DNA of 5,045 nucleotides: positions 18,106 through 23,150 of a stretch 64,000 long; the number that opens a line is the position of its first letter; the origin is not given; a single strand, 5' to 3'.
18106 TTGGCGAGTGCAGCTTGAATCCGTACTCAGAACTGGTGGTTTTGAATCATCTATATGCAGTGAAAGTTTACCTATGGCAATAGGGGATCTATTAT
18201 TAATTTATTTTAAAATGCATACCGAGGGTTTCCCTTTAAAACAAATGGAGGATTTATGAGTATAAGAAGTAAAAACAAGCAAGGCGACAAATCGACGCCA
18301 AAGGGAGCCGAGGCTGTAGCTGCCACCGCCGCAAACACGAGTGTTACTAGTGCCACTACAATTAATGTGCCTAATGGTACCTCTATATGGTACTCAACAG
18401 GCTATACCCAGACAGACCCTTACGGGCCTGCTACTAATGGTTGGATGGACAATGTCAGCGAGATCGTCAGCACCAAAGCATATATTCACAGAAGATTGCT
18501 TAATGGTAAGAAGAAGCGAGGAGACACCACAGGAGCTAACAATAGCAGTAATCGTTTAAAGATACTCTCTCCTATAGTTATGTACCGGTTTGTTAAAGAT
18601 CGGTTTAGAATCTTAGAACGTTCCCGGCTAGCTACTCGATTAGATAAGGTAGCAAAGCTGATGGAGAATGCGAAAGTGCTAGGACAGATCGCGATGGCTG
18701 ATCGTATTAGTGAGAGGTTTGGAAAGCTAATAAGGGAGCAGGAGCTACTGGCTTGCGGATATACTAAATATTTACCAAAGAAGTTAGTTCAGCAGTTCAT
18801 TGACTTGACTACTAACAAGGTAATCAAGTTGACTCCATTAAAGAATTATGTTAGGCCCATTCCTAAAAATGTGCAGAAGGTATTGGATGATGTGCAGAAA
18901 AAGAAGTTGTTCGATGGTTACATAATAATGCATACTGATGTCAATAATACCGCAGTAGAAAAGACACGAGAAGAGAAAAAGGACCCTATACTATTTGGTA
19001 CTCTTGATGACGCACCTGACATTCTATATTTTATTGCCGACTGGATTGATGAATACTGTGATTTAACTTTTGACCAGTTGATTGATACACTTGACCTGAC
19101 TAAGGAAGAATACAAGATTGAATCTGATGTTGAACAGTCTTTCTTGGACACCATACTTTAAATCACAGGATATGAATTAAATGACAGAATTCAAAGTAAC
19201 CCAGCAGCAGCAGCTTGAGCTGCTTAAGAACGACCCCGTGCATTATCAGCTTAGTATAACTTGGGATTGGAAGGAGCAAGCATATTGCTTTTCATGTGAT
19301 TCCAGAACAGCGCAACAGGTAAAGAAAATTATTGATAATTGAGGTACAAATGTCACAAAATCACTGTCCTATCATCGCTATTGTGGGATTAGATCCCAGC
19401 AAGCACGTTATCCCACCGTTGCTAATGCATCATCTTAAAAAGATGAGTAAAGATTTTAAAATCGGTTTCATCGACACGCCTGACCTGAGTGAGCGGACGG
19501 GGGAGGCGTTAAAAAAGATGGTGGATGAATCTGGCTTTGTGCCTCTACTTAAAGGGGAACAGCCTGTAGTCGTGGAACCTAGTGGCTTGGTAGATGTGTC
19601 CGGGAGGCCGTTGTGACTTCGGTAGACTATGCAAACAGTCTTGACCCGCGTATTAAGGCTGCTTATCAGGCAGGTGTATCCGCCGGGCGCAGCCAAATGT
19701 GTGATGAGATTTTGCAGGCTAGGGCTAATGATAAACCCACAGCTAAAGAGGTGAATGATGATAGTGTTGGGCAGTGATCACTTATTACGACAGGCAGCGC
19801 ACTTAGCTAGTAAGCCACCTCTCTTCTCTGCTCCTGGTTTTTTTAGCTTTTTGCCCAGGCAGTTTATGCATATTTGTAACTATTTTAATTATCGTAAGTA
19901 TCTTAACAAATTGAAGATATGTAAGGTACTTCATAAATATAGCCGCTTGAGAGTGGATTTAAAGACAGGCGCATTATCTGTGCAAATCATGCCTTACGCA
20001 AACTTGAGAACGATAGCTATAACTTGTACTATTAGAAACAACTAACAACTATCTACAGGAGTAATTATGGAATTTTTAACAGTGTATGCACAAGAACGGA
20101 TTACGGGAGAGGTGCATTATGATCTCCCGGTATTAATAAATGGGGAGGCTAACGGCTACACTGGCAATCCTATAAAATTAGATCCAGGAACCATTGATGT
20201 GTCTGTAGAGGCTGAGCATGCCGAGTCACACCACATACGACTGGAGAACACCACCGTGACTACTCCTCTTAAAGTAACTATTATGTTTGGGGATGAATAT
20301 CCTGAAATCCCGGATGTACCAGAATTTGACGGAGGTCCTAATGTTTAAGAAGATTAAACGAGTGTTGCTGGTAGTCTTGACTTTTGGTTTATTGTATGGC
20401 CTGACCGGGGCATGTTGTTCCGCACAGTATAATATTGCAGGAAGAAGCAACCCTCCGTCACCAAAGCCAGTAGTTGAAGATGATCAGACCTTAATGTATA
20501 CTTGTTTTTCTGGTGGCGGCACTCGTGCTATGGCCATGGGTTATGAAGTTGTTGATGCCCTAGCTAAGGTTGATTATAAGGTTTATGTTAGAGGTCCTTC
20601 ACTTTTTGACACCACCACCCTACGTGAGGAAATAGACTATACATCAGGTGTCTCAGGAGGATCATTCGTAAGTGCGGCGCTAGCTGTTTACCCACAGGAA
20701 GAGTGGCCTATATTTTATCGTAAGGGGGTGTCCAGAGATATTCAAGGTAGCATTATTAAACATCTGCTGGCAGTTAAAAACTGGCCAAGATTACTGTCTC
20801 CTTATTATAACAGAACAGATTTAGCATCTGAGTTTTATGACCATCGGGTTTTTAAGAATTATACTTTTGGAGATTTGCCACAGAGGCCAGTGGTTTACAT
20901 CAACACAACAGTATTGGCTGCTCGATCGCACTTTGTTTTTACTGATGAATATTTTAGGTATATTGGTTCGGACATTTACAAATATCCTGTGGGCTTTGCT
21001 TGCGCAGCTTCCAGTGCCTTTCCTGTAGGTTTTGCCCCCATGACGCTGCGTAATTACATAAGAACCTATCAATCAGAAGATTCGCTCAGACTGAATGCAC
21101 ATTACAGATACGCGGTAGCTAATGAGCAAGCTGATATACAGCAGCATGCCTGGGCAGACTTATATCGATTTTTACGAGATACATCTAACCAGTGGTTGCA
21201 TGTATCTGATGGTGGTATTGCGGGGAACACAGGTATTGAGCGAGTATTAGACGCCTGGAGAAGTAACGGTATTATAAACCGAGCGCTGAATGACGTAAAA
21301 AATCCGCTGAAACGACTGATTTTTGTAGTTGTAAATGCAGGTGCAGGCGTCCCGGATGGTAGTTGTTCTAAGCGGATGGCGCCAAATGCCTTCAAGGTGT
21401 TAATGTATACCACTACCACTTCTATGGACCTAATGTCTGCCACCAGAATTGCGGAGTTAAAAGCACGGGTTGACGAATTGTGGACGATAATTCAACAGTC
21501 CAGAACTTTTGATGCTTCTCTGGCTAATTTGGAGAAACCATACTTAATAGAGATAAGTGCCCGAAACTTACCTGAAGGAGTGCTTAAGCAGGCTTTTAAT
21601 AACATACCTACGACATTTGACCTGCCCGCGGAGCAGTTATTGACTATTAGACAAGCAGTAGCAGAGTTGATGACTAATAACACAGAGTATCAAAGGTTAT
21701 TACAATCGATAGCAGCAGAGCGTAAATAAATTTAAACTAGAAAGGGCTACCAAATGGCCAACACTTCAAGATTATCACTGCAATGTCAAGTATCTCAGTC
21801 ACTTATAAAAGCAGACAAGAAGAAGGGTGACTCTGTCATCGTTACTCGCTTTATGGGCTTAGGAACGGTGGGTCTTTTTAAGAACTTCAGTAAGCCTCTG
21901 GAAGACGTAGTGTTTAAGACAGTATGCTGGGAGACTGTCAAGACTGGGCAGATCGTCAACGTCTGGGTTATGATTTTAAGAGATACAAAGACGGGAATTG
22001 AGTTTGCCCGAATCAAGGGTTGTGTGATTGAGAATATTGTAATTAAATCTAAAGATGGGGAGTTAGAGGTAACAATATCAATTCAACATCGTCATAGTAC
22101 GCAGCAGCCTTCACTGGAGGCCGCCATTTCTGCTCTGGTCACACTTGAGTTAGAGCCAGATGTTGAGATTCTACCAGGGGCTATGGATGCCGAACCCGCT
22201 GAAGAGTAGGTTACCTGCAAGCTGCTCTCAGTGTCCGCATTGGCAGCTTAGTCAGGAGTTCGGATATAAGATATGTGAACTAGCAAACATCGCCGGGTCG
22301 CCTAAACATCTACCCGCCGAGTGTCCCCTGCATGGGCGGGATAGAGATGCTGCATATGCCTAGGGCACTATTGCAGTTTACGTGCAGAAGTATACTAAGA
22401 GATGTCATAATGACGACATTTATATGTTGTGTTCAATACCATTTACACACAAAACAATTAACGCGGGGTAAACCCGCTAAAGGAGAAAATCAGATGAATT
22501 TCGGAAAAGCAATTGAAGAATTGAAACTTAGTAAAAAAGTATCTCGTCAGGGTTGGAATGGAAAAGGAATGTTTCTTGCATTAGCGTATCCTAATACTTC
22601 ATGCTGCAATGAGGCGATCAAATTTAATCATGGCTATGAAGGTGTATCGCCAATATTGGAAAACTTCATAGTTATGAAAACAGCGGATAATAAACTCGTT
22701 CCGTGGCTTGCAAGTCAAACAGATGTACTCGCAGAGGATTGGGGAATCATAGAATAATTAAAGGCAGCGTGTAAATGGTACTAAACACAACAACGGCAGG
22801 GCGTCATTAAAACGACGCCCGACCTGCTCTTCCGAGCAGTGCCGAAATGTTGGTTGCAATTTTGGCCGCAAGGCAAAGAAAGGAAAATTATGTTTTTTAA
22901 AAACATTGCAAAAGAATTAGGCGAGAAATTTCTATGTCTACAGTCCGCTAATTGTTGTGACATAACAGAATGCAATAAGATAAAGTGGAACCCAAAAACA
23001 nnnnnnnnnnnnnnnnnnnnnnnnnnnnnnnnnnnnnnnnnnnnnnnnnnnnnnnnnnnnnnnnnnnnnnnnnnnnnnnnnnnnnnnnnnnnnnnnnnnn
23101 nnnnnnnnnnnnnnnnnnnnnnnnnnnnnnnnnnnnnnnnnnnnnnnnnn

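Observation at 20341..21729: Secreted or lipoprotein patatin-like phospholipase in a phage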

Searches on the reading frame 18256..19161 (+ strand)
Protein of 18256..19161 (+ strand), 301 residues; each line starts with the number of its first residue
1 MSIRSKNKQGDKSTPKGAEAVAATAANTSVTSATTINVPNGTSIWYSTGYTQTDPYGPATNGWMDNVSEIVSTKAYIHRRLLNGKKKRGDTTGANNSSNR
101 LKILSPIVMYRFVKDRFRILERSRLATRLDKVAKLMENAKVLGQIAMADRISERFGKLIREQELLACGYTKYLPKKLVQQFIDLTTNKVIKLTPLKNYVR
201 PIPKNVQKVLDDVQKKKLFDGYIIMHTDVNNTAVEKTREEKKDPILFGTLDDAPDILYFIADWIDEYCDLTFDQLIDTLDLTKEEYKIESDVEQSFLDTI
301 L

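Call 8: search_protein_families(library=phrogs, proteins=[window:18256-19161:+], max_evalue=0.00001)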
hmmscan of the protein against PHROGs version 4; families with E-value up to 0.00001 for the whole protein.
window:18256-19161:+ (301 aa): 1 family
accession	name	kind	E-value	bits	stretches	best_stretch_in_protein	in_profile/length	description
phrog_10081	-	integration and excision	2.8e-23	83.9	1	104-281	6-188/254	transposase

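Call 20: search_protein_families(library=pfam, proteins=[window:18256-19161:+], max_evalue=1)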
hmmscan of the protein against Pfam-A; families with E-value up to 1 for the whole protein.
window:18256-19161:+ (301 aa): 1 family
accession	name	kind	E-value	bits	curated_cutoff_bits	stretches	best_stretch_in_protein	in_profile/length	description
PF02357.24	NusG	-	0.15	13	22.2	1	197-236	27-64/93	Transcription termination factor nusG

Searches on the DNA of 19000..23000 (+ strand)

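Call 5: search_dna_similar(query=window:19000-23000:+, collection=phages, mode=near)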
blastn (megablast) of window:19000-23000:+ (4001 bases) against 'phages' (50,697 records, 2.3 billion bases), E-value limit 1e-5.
No match.

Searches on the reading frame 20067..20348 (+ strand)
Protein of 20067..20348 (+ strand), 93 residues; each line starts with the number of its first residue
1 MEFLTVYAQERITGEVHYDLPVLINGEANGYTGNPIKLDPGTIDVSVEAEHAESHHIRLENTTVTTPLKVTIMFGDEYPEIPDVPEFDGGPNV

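Call 9: search_protein_families(library=phrogs, proteins=[window:20067-20348:+], max_evalue=0.001)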
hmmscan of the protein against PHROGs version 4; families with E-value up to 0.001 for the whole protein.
window:20067-20348:+ (93 aa): 0 families

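Call 20: search_protein_families(library=pfam, proteins=[window:20067-20345:+], max_evalue=1)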
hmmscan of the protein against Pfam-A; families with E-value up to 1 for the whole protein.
window:20067-20345:+ (93 aa): 1 family
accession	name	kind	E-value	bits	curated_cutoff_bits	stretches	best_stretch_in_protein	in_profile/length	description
PF16343.11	DUF4973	-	0.22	12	27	1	6-52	24-72/129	Domain of unknown function (DUF4973)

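Call 26: search_protein_families(library=ncbifam, proteins=[window:20067-20345:+], max_evalue=0.01)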
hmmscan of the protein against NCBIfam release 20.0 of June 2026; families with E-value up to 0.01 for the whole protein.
window:20067-20345:+ (93 aa): 0 families

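Call 27: search_protein_families(library=padloc, proteins=[window:20067-20345:+], max_evalue=0.01)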
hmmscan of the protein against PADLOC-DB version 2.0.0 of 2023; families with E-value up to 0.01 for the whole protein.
window:20067-20345:+ (93 aa): 0 families

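Call 42: find_homologous_proteins(query=window:20067-20345:+, max_evalue=0.01)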
Query window:20067-20345:+ (93 aa): 1 proteins with E <= 0.01 among 1 candidates.
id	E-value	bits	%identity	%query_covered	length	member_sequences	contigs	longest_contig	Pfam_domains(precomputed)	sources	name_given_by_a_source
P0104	5.2e-56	205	100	100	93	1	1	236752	-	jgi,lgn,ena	-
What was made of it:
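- Tried and rejected: Word-indexed homology search for the partner, which found only the query itself (call 42).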

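Call 51: search_protein_representatives(protein=window:20067-20345:+)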
Query: 93 residues. Proteins with E-value up to 0.001 (for the whole library): 27; up to 1e-10: 7; up to 1e-30: 0. The best 27 are listed.
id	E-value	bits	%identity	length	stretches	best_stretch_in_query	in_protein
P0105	9.1e-13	64.6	50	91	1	1-76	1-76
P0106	1.2e-12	64.2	45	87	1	1-85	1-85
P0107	3.6e-12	62.7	48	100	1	1-85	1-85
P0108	1.9e-11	60.4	50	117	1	1-76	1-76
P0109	4.1e-11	59.3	44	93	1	1-92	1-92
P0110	4.7e-11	59.1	54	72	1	1-73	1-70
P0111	9.5e-11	58.1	47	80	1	1-77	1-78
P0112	1.2e-10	57.7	51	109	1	1-88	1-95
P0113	3.9e-10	56.1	50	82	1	1-73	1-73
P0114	1.8e-09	54.0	44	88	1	1-78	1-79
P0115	9.5e-09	51.7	39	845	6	18-74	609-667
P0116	1.7e-08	50.9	45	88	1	1-80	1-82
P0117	6.4e-08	49.0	44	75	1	1-73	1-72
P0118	5.9e-06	42.8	33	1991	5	19-52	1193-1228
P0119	1.1e-05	41.9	36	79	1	1-73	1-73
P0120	3.4e-05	40.3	36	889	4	7-66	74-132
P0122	5.8e-05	39.6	57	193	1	17-72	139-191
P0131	5.3e-04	36.5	36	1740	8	21-55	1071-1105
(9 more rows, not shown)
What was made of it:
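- Tried and rejected: The exhaustive phmmer search was needed (call 51).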

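Call 52: search_protein_families(library=pfam, proteins=[P0115, P0120, P0122, P0118, P0131], max_evalue=0.001)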
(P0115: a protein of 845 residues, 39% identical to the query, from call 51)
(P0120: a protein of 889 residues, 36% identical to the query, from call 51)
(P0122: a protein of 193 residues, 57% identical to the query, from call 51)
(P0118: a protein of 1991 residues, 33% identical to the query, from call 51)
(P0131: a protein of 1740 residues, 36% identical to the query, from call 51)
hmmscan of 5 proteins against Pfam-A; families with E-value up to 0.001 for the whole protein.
P0115 (845 aa): 3 families
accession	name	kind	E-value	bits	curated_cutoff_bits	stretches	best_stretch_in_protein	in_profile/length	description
PF13326.11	PSII_Pbs27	-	2.5e-11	44.5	25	0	820-837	97-114/140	Photosystem II Pbs27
PF07495.19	Y_Y_Y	-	1.1e-07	32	26.6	0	478-503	20-45/65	Y_Y_Y domain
PF18539.7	DUF5625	-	2.3e-05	25.1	26.9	0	628-647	100-119/131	Domain of unknown function (DUF5625)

P0120 (889 aa): 9 families
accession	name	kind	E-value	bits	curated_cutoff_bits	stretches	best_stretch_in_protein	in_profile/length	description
PF08308.17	PEGA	-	7.5e-112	365.8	20.8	6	75-141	2-69/71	PEGA domain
PF00069.31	Pkinase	-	4.1e-46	158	31.7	1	513-762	1-252/263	Protein kinase domain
PF07714.23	PK_Tyr_Ser-Thr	-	2.4e-31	109.4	23.1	1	517-744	5-234/258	Protein tyrosine and serine/threonine kinase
PF13620.12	CarboxypepD_reg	-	3.5e-26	91.8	32.3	1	104-140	45-82/82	Carboxypeptidase regulatory-like domain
PF20608.4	Phage_tube_C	-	7.1e-10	39.5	24.1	0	301-327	46-72/82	Phage tail tube protein C-terminal domain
PF22820.2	TcaA_3rd_4th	-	3e-09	37.1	27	0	350-391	4-50/73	TcaA protein 3rd/4th domain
PF13715.12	CarbopepD_reg_2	-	1.6e-08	34.9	32.2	0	102-141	38-78/88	CarboxypepD_reg-like domain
PF14347.11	DUF4399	-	1.5e-05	25.7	28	0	161-182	47-68/91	Domain of unknown function (DUF4399)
PF14344.12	DUF4397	-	0.00044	21.2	30.6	0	239-289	37-93/119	Domain of unknown function (DUF4397)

P0122 (193 aa): 0 families

P0118 (1991 aa): 6 families
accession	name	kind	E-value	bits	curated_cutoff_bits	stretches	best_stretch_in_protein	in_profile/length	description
PF05345.18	He_PIG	-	1.2e-184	599.8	24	10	1248-1345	1-96/96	Putative Ig domain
PF05510.18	Sarcoglycan_2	-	3.4e-23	81.8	24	0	1062-1123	19-78/95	Sarcoglycan alpha/epsilon N-terminal domain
PF17963.7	Big_9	-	6.6e-18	65.8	23.6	2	1246-1333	1-80/89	Bacterial Ig domain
PF23197.1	IG_AIR9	-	8.9e-11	41.9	27.5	0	727-790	3-69/87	AIR9 A9 domain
PF17892.7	Cadherin_5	-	3.1e-06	27.3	26.5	0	1143-1233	1-89/98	Cadherin-like domain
PF16709.11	SCAB-Ig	-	0.00011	22.6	27.6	0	259-295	44-80/98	Ig domain of plant-specific actin-binding protein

P0131 (1740 aa): 22 families
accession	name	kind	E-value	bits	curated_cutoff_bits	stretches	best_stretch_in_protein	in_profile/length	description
PF08308.17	PEGA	-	0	1136.4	20.8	19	1477-1542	3-69/71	PEGA domain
PF13620.12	CarboxypepD_reg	-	5.4e-51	171.3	32.3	0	1297-1333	45-82/82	Carboxypeptidase regulatory-like domain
PF05048.19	NosD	-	5e-44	150.7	23.6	2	156-328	39-212/212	Periplasmic copper-binding protein (NosD)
PF14310.12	Fn3-like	-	3.2e-37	126.9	25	0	1454-1474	24-44/71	Fibronectin type III-like domain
PF22820.2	TcaA_3rd_4th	-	2.8e-36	123.7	27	0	434-460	4-29/73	TcaA protein 3rd/4th domain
PF13229.12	Beta_helix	-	7.5e-25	87.8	25.9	2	162-282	30-156/158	Right handed beta helix region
PF06280.18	fn3_5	-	1.1e-22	81.3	27.6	0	1310-1336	56-82/112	Fn3-like domain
PF14347.11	DUF4399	-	5.4e-15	56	28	0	940-969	49-78/91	Domain of unknown function (DUF4399)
PF22067.2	Cep192_D3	-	5.9e-14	52.4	27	0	1315-1347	50-88/99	Cep192 domain 3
PF13385.13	Laminin_G_3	-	2.7e-13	50.8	27.6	0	342-407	59-125/151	Concanavalin A-like lectin/glucanases superfamily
PF16355.11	DUF4982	-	3.2e-13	49.8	23.9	0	853-912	7-52/61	Domain of unknown function (DUF4982)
PF23157.1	DUF7055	-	6.9e-13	48.6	27.6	0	694-752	3-57/66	Domain of unknown function (DUF7055)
PF15780.11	ASH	-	9e-13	48.7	27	0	1316-1336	58-78/98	Abnormal spindle-like microcephaly-assoc'd, ASPM-SPD-2-Hydin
PF12790.13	T6SS-SciN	-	3.4e-11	43.4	27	0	540-576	51-86/120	Type VI secretion lipoprotein, VasD, EvfM, TssJ, VC_A0113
PF20608.4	Phage_tube_C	-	1.7e-09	38.3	24.1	0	1079-1110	46-77/82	Phage tail tube protein C-terminal domain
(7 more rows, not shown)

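Call 61: predict_structure(alignment_id=A5)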
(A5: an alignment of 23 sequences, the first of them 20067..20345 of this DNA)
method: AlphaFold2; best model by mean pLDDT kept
length: 93 residues; sequences in the alignment: 23
mean_pLDDT: 92.5   pTM: 0.72
mean pLDDT of the five models: 92.5, 90.8, 90.2, 89.9, 89.9
residues with pLDDT >= 90: 75; 70-90: 15; 50-70: 3; < 50: 0
segments of 3 or more residues with pLDDT < 50: none
pLDDT, mean of each block of 10 residues (from residue 1): 97 95 98 98 97 97 97 84 75 76
secondary structure, 60 per line:
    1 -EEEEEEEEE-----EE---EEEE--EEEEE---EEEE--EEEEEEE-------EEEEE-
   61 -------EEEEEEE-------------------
elements in order: E2-10 E21-24 E27-31 E35-38 E41-47 E55-59 E68-74
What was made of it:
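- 20067..20348 (+): Small partner gene (93 aa). It is a stand-alone PEGA-like / transthyretin-like beta-sandwich with no signal peptide. Its stop codon overlaps the patatin ATG by 8 nt (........). AF2 model pLDDT 92.5, all-beta (call 61).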

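Call 64: fold_search(model_id=the predicted structure, library=pdb)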
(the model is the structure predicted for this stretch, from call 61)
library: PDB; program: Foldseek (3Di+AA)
matches with E <= 10: 403; with E <= 0.001: 0
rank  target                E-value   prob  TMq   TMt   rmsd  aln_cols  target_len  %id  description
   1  5aq0_B                8.2e-03  1.00  0.46  0.50   4.0        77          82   16  The structure of the Transthyretin-like domain of the first catalytic domain of the HUMAN Carboxypeptidase D (released 2016-09-28)
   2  2xet_B                1.3e-02  1.00  0.50  0.52   4.4        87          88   16  Conserved hydrophobic clusters on the surface of the Caf1A usher C-terminal domain are important for F1 antigen assemb (released 2010-09-22)
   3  6hif_Y                1.5e-02  1.00  0.50  0.53   3.7        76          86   20  Kuenenia stuttgartiensis hydrazine dehydrogenase complex (released 2019-04-17)
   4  5aq0_A                1.5e-02  0.99  0.44  0.48   5.5        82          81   12  The structure of the Transthyretin-like domain of the first catalytic domain of the HUMAN Carboxypeptidase D (released 2016-09-28)
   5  3mn8_A                1.8e-02  1.00  0.46  0.14   4.2        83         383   17  Structure of Drosophila melanogaster carboxypeptidase D isoform 1B short (released 2010-07-28)
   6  3mn8_D                1.9e-02  0.99  0.46  0.14   4.2        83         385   17  Structure of Drosophila melanogaster carboxypeptidase D isoform 1B short (released 2010-07-28)
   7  2xet_A                2.3e-02  1.00  0.50  0.52   4.1        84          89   15  Conserved hydrophobic clusters on the surface of the Caf1A usher C-terminal domain are important for F1 antigen assemb (released 2010-09-22)
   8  3mn8_C                2.6e-02  0.99  0.45  0.14   4.3        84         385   17  Structure of Drosophila melanogaster carboxypeptidase D isoform 1B short (released 2010-07-28)
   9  4v4c_B                2.7e-02  1.00  0.52  0.20   3.5        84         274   14  Crystal Structure of Pyrogallol-Phloroglucinol Transhydroxylase from Pelobacter acidigallici (released 2014-07-09)
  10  8bdw_H                3.3e-02  0.99  0.49  0.47   4.9        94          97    8  Crystal structure of CnaB2 domain from Lactobacillus plantarum (released 2023-02-22)
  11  3mn8_B                3.7e-02  0.99  0.47  0.14   4.3        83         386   16  Structure of Drosophila melanogaster carboxypeptidase D isoform 1B short (released 2010-07-28)
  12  4wi0_B                4.6e-02  0.96  0.44  0.29   5.5        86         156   21  Crystal structure of Coh3ScaB-XDoc_M2ScaA complex: A C-terminal interface mutant of type II Cohesin-X-Dockerin complex (released 2015-10-07)
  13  1uwy_A                6.1e-02  0.98  0.49  0.15   4.4        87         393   15  Crystal structure of human carboxypeptidase M (released 2004-04-08)
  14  8bdw_A                6.5e-02  0.94  0.44  0.44   5.2        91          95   12  Crystal structure of CnaB2 domain from Lactobacillus plantarum (released 2023-02-22)
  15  3e8v                  7.7e-02  0.99  0.51  0.57   4.4        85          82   10  Crystal structure of a possible transglutaminase-family protein proteolytic fragment from Bacteroides fragilis (released 2008-09-02)
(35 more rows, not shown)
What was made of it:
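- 20067..20348 (+): Foldseek finds transthyretin-like / carboxypeptidase-regulatory domains, weakly (best E=8e-3, call 64).
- On PEGA domain (PF08308), for the partner protein: The AF2 model is an all-beta sandwich resembling transthyretin-like / CarboxypepD_reg domains, with weak Foldseek E-values (calls 61, 64)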
